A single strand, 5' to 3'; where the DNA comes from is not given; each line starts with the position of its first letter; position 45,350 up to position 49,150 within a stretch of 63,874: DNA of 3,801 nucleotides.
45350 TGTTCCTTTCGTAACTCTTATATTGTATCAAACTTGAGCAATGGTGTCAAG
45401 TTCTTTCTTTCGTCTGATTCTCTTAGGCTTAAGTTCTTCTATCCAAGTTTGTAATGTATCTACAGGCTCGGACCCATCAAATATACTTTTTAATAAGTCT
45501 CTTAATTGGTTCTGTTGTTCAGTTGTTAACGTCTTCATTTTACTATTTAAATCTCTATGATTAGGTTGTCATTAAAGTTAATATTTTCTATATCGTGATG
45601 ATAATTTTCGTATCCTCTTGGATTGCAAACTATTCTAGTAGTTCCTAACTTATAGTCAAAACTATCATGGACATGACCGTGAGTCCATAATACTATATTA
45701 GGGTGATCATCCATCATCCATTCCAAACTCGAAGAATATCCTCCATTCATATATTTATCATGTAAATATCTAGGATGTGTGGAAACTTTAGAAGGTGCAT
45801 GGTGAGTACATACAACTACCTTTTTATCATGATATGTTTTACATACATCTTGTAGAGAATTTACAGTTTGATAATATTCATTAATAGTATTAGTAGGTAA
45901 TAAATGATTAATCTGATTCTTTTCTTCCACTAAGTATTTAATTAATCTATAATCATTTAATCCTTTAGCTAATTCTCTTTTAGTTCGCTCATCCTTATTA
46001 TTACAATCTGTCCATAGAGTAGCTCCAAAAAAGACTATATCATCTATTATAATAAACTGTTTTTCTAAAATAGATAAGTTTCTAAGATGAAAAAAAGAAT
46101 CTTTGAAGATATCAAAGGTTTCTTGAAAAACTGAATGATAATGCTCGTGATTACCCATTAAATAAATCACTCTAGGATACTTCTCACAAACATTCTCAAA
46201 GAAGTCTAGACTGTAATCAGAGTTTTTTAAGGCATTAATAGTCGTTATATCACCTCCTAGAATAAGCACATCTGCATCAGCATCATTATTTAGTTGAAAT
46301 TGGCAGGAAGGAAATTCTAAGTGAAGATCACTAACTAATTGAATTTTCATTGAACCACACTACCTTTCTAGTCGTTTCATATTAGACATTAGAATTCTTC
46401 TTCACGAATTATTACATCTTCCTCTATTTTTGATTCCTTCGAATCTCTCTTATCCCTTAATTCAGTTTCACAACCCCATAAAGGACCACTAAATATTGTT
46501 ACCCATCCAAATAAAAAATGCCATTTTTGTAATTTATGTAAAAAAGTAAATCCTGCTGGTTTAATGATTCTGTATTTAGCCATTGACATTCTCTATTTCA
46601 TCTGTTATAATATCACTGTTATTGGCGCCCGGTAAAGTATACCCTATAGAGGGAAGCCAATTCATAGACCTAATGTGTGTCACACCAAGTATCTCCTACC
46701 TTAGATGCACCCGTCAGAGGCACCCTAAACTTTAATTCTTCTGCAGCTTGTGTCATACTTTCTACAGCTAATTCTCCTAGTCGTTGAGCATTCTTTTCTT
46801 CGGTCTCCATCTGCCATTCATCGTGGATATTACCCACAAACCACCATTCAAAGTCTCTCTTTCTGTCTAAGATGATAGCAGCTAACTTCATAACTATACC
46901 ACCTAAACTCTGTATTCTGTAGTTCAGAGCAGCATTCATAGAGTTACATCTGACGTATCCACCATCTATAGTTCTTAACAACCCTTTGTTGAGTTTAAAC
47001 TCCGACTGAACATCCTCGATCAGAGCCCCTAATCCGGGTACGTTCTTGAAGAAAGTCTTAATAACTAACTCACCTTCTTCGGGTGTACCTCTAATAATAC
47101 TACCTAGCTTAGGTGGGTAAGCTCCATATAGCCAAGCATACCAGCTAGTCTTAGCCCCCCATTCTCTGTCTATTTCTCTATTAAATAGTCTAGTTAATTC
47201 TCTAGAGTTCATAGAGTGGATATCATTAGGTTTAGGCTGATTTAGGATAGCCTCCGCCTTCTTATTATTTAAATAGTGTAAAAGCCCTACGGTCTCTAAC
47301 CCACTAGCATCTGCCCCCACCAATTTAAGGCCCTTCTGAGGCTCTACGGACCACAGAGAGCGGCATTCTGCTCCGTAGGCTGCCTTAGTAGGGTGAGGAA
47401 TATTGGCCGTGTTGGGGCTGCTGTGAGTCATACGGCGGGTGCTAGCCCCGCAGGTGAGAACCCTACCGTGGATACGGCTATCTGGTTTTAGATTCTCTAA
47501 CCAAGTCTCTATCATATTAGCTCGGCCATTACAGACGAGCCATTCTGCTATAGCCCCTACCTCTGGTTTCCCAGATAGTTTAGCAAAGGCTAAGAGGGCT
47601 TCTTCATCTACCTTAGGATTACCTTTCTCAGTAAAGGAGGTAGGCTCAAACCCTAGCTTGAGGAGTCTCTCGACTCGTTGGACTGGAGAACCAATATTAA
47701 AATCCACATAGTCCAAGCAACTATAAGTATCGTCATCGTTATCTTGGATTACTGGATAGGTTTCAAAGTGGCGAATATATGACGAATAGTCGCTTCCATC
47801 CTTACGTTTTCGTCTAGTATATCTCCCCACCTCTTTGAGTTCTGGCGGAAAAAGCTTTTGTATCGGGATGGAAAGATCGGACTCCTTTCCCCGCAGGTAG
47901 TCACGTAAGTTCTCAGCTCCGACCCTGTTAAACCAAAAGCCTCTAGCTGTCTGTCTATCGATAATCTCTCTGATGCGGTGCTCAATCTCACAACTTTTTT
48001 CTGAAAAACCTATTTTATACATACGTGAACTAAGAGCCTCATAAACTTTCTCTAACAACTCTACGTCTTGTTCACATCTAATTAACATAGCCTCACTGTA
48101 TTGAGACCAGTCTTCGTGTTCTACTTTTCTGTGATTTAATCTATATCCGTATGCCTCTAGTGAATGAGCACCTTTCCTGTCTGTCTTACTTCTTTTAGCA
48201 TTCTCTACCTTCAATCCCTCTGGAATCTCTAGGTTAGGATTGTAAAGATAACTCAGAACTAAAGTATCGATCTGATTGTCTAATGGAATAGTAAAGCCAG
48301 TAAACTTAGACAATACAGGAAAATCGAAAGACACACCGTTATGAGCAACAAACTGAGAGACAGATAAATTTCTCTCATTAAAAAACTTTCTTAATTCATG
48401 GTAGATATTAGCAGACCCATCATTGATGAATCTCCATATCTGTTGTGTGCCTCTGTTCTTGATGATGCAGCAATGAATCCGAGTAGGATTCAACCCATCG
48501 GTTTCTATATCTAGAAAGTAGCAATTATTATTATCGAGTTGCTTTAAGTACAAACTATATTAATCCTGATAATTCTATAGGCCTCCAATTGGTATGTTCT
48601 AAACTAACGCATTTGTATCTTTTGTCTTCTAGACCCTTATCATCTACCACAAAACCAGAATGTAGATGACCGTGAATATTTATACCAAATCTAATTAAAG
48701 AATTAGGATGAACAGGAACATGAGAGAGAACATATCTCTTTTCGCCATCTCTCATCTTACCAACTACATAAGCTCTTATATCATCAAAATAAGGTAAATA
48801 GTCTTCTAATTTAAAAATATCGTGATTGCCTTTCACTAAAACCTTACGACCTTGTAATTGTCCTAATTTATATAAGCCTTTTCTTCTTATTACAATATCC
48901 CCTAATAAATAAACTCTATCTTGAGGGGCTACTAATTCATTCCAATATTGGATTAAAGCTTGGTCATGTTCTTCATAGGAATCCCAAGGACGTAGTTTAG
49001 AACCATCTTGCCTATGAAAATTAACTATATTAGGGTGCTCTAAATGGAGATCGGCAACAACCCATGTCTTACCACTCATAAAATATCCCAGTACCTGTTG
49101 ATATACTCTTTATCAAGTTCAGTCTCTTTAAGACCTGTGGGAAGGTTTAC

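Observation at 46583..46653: Perfect sigma70 promoter (repeat copy A) firing antisense into the DNA polymerase gene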

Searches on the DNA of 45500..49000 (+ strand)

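Call 8: search_dna_similar(query=window:45500-49000:+, collection=phages, mode=near, max_rows=30)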
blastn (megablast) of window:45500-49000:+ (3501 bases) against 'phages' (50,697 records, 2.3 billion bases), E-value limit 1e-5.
No match.

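Call 54: build_rna_model(alignment_id=A2, structure=none)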
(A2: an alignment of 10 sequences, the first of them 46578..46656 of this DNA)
Model R1 built from alignment A2 (10 sequences, 82 columns); structure: none (sequence only).
model positions 79; base pairs 0; branch points 0; effective number of sequences 10; information 0.577 bits per position. No base pairs: searches with it score sequence only.

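Call 55: search_with_rna_model(model_id=R1, sources=[window, L001, L082, L083, L084, L085, L086, L095, L098, L096, L104, L105, L106, L107, L108, L089, L093, L094, L101, L102, L103], max_evalue=10)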
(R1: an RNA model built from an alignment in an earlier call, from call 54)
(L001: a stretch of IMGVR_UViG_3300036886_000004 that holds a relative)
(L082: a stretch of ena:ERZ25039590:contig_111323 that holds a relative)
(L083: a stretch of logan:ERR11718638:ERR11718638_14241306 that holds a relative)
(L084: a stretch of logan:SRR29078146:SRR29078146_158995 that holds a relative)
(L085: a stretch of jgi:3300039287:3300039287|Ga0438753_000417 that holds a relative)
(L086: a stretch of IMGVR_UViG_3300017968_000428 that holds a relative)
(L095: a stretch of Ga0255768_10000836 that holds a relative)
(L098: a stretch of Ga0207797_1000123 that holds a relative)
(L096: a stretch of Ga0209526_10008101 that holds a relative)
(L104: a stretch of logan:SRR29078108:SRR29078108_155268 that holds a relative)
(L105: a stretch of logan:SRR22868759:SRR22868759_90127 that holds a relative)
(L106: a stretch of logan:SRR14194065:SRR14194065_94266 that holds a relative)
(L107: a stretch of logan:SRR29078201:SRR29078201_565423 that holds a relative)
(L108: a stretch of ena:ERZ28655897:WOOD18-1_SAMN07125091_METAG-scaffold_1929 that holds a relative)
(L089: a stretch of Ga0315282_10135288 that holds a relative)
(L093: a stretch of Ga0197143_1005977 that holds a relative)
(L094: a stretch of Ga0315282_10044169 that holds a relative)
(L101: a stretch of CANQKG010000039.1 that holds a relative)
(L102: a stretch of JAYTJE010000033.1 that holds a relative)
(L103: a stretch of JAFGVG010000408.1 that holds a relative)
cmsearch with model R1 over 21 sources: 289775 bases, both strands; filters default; matches with E-value up to 10: 25.
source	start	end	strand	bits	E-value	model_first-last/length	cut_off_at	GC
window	63474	63548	-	56.5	4.7e-16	4-76/79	-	0.36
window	46579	46654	+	55.2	1.2e-15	2-75/79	-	0.39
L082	13053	13126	-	52.2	1.1e-14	3-76/79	-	0.41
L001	7921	7994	-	48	2.2e-13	3-76/79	-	0.34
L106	12654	12726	-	45.5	1.3e-12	3-75/79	-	0.34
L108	2738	2811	+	44.2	3.4e-12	3-76/79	-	0.42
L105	3974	4047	-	43.2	6.8e-12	2-76/79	-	0.39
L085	12275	12348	-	42.8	9.5e-12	3-76/79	-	0.3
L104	12990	13063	-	38.1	2.9e-10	3-74/79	-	0.32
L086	4786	4862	+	36.1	1.2e-09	2-75/79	-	0.42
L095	1826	1902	+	36.1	1.2e-09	2-75/79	-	0.42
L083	4199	4244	-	25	3.8e-06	31-76/79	-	0.46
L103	7201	7251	-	21.7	4e-05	6-61/79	-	0.43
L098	7505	7571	-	21.7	4e-05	4-73/79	-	0.46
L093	3939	4000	+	19.5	0.00021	3-66/79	-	0.39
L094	1163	1225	+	16.7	0.0015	2-66/79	-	0.43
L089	106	169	-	16.6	0.0016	3-68/79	-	0.44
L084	1503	1542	-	15.5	0.0036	4-43/79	-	0.32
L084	11478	11513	+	13.7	0.014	3-38/79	-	0.28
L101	779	817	-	12.7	0.028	4-42/79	-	0.38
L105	4243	4283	+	12.4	0.034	4-44/79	-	0.27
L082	13530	13564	+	11.9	0.049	3-37/79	-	0.31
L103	7309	7329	-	7.5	1.2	37-57/79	-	0.43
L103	997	1018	+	6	3.7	3-24/79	-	0.27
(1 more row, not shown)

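Call 61: search_rna_families(source=window, start=46450, end=46900, threshold=evalue, max_evalue=10)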
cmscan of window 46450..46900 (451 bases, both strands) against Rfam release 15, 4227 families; matches with E-value up to 10: 0.
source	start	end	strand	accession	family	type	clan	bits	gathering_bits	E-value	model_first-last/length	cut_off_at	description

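Call 67: search_with_rna_model(model_id=R1, sources=[L109, L110, L111], max_evalue=1, show_alignments=6)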
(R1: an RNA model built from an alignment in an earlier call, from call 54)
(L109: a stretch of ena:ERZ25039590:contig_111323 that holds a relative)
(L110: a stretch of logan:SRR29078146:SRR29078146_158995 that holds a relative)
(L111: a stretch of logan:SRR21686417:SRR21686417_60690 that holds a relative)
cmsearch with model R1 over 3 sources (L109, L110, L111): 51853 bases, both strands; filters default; matches with E-value up to 1: 2.
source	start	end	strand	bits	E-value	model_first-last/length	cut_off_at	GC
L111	16762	16824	-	26.7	2e-07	3-65/79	-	0.43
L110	9809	9848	-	15.5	0.00064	4-43/79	-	0.32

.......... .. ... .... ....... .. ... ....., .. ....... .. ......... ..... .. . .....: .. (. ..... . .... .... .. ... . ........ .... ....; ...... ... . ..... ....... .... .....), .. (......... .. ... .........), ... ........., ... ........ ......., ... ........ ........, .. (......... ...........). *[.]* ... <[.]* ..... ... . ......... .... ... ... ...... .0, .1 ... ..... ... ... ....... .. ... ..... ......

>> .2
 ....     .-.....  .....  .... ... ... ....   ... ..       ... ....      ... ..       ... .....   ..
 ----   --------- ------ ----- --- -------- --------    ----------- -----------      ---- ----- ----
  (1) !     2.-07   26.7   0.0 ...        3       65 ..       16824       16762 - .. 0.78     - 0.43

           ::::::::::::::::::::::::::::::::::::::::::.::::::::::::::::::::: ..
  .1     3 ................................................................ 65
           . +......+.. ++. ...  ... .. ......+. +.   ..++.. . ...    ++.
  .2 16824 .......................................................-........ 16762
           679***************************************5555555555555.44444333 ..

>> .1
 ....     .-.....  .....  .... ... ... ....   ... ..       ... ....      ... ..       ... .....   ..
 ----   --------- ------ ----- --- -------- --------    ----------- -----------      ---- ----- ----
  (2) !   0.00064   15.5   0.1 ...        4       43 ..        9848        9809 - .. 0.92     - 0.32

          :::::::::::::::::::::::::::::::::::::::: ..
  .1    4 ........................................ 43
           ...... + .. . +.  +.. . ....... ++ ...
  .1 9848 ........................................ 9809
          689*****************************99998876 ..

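Call 74: search_rna_families(sources=[L086, L082, L085, L105, L106, L111, L104, L108], threshold=gathering)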
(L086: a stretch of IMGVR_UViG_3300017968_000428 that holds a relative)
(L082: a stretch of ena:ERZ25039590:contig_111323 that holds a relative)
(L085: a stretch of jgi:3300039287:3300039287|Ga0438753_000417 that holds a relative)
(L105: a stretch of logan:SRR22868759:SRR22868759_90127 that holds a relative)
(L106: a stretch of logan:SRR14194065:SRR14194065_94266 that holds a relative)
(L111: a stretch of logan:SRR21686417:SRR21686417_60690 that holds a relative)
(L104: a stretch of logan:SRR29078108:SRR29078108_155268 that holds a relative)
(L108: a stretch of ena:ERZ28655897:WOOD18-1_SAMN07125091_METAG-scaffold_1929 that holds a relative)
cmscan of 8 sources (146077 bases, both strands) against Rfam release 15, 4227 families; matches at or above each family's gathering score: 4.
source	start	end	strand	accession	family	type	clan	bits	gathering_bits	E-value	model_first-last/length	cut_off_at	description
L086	3808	3863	-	RF01739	Glutamine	Cis-reg; riboswitch;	-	50.7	35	7.9e-08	1-53/53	no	Glutamine riboswitch aptamer (glnA leader)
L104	9130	9203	+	RF00005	tRNA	Gene; tRNA;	CL00001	49.3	29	3.5e-07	1-71/71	no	tRNA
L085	12603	12672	+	RF00005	tRNA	Gene; tRNA;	CL00001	46.9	29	1.6e-06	1-71/71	no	tRNA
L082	13128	13198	+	RF00005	tRNA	Gene; tRNA;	CL00001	30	29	0.074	1-70/71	no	tRNA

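Call 77: build_rna_model(alignment_id=A3, structure=none)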
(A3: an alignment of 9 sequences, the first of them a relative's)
Model R2 built from alignment A3 (9 sequences, 83 columns); structure: none (sequence only).
model positions 79; base pairs 0; branch points 0; effective number of sequences 9; information 0.542 bits per position. No base pairs: searches with it score sequence only.
